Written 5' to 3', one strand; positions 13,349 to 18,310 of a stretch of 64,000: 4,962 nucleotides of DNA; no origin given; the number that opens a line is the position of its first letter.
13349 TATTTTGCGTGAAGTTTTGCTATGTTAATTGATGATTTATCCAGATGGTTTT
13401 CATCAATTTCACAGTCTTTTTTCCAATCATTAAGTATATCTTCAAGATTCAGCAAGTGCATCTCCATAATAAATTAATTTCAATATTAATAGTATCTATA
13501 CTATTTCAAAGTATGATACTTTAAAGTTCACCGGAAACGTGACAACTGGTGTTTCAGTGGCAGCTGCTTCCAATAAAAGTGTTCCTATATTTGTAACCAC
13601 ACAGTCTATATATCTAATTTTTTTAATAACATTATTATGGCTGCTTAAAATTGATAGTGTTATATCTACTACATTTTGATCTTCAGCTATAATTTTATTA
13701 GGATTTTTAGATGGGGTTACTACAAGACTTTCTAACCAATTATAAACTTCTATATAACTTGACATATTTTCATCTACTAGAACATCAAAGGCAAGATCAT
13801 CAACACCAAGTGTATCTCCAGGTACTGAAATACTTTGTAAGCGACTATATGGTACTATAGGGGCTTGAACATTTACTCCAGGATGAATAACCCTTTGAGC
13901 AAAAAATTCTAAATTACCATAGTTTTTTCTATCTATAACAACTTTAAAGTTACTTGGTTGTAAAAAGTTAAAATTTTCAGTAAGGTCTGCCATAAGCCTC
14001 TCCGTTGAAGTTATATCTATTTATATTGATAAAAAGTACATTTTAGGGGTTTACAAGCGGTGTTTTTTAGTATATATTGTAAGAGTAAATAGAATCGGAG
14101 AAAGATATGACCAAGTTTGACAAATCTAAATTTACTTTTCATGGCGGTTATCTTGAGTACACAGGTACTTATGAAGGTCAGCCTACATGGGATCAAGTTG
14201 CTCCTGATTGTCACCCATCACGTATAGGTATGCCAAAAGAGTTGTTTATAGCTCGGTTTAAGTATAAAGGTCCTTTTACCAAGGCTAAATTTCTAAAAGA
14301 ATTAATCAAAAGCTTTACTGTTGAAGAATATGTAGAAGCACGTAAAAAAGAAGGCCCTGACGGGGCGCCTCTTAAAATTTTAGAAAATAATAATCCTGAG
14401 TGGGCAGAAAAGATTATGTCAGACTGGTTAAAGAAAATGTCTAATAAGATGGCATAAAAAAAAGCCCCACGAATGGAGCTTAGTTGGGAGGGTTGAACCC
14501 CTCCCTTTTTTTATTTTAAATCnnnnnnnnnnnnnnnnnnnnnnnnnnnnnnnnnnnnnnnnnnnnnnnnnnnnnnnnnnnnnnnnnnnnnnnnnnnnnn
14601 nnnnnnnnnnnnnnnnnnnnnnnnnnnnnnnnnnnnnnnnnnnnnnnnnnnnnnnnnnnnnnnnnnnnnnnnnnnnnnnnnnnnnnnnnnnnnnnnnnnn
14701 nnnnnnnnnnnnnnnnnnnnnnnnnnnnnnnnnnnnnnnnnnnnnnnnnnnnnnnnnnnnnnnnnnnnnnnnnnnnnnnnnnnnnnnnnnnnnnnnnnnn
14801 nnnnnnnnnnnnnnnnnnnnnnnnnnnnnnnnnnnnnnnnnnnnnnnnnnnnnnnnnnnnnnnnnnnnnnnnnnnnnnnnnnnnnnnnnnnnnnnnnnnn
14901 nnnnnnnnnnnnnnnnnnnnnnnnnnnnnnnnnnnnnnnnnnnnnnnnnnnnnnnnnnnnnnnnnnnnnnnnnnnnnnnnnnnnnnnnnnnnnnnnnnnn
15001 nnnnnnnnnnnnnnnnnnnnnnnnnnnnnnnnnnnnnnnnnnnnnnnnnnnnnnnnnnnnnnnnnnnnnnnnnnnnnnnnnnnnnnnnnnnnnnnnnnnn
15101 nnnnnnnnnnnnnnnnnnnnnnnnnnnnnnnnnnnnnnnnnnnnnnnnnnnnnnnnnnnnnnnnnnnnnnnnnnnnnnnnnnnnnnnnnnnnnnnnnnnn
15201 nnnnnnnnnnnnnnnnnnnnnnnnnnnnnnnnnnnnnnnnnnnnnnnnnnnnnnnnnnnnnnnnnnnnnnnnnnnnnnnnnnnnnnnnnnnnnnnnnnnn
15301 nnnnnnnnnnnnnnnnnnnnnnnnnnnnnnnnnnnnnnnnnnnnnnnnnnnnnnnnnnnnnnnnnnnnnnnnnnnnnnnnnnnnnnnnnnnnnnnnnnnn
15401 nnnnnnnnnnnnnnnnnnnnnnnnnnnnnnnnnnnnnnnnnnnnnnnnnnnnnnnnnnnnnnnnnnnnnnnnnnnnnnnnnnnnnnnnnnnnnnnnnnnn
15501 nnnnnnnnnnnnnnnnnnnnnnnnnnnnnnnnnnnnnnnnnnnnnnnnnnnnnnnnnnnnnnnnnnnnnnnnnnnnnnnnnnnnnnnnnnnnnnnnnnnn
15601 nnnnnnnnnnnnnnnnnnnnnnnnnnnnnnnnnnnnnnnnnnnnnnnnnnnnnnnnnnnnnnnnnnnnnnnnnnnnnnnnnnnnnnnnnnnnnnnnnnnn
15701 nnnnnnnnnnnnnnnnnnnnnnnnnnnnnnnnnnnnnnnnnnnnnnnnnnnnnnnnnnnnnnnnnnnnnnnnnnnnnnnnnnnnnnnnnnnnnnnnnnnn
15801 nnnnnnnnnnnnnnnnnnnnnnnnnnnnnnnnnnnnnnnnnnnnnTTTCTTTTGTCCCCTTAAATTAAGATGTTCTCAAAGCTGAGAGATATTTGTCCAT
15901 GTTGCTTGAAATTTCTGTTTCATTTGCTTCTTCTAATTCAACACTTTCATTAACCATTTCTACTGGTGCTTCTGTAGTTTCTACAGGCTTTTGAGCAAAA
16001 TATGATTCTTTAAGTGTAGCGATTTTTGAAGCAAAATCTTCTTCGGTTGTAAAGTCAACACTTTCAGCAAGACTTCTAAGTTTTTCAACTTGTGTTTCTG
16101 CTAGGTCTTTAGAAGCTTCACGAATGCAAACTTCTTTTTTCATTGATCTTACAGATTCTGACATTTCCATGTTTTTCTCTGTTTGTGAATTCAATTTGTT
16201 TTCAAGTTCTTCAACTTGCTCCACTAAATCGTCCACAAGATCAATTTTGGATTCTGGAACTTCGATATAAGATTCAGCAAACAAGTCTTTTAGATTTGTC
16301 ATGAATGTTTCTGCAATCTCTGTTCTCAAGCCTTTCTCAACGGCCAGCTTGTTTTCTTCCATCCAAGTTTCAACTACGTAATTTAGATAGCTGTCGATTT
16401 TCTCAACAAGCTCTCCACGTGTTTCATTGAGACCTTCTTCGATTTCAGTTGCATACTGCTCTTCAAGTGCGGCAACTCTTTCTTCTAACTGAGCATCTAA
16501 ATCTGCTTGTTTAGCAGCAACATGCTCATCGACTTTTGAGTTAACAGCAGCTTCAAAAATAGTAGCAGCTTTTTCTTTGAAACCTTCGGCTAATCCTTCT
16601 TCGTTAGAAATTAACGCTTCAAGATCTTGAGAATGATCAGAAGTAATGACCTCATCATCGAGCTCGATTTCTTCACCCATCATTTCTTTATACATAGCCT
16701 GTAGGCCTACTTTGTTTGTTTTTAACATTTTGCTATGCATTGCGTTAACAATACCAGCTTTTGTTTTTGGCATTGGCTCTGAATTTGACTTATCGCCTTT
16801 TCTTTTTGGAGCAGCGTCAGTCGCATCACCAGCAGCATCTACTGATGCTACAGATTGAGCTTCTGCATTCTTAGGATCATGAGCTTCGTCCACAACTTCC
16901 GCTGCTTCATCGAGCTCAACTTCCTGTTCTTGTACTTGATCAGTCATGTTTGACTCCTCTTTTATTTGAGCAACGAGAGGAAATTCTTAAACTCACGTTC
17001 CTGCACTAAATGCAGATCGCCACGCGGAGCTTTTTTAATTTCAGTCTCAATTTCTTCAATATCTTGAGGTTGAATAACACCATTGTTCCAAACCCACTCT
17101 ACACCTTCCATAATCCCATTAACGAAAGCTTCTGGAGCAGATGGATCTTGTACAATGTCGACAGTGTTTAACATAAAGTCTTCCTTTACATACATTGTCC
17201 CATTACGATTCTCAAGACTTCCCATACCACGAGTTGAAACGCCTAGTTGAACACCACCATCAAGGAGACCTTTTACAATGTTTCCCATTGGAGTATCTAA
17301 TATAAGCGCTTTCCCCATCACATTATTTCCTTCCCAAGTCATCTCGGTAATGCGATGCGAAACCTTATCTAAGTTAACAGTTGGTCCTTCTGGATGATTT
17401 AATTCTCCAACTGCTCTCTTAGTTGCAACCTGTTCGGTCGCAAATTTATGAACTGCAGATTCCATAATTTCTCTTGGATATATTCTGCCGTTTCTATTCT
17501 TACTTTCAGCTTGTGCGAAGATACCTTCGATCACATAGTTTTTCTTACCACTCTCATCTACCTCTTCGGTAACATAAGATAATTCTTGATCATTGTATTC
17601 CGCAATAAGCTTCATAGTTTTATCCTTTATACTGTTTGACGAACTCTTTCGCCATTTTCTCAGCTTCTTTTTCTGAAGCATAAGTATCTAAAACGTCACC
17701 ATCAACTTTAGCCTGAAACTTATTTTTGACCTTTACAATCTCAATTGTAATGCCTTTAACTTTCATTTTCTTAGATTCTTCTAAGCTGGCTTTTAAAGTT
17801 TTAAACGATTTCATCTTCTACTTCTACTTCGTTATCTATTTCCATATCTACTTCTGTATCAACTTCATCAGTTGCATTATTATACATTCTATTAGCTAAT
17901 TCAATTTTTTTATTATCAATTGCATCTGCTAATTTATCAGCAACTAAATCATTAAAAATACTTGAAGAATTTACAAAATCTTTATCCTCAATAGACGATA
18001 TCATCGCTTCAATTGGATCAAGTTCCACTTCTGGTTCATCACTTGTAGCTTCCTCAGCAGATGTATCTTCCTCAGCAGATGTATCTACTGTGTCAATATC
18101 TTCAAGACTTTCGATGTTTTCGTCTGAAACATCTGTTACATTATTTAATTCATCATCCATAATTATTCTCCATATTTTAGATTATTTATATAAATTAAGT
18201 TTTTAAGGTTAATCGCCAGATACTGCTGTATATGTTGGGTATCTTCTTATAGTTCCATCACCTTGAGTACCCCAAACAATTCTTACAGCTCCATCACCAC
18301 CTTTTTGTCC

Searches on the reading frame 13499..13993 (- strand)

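Call 59: search_protein_families(library=phrogs, proteins=[window:13499-13993:-], max_evalue=0.001)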
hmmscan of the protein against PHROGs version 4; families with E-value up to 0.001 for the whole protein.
window:13499-13993:- (165 aa): 1 family
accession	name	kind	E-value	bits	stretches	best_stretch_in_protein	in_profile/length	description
phrog_45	-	tail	5.5e-24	86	1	5-164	86-254/350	tail tube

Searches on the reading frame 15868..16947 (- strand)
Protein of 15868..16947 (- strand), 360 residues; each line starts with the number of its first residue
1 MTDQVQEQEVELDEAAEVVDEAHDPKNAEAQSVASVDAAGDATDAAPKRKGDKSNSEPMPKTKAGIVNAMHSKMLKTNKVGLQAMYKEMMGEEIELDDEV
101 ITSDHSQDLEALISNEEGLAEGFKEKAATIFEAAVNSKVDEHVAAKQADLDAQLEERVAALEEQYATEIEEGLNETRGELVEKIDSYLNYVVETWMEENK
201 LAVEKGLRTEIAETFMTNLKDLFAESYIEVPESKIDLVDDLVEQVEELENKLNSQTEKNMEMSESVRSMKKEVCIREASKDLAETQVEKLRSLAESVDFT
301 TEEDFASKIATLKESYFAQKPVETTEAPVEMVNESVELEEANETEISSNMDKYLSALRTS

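Call 4: search_protein_families(library=pfam, proteins=[window:15868-16947:-], max_evalue=0.01)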
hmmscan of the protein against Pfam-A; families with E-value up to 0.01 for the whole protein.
window:15868-16947:- (360 aa): 1 family
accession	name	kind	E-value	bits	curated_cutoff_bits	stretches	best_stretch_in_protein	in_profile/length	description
PF25623.1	T4_CASP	-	4.7e-64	216.7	27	1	106-356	2-246/247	T4-phage like capsid assembly scaffolding protein family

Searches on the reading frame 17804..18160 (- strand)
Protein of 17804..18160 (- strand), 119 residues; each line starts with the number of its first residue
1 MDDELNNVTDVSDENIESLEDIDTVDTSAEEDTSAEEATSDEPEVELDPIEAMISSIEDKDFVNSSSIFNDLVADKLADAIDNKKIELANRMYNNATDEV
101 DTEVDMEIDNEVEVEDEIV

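Call 4: search_protein_families(library=pfam, proteins=[window:17804-18160:-], max_evalue=0.01)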
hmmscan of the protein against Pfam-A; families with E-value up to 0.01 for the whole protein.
window:17804-18160:- (119 aa): 0 families
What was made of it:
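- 17801..18160 (-): 119-aa very acidic ORF, in the position of the T4 prohead-core genes 67/68 (context). No Pfam family (call 4).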

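Call 6: search_protein_families(library=phrogs, proteins=[window:17804-18160:-], max_evalue=0.01)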
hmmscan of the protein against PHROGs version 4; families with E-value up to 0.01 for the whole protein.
window:17804-18160:- (119 aa): 1 family
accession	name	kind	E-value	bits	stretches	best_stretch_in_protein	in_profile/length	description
phrog_683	-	unknown function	0.0039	19.2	1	67-114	23-69/105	-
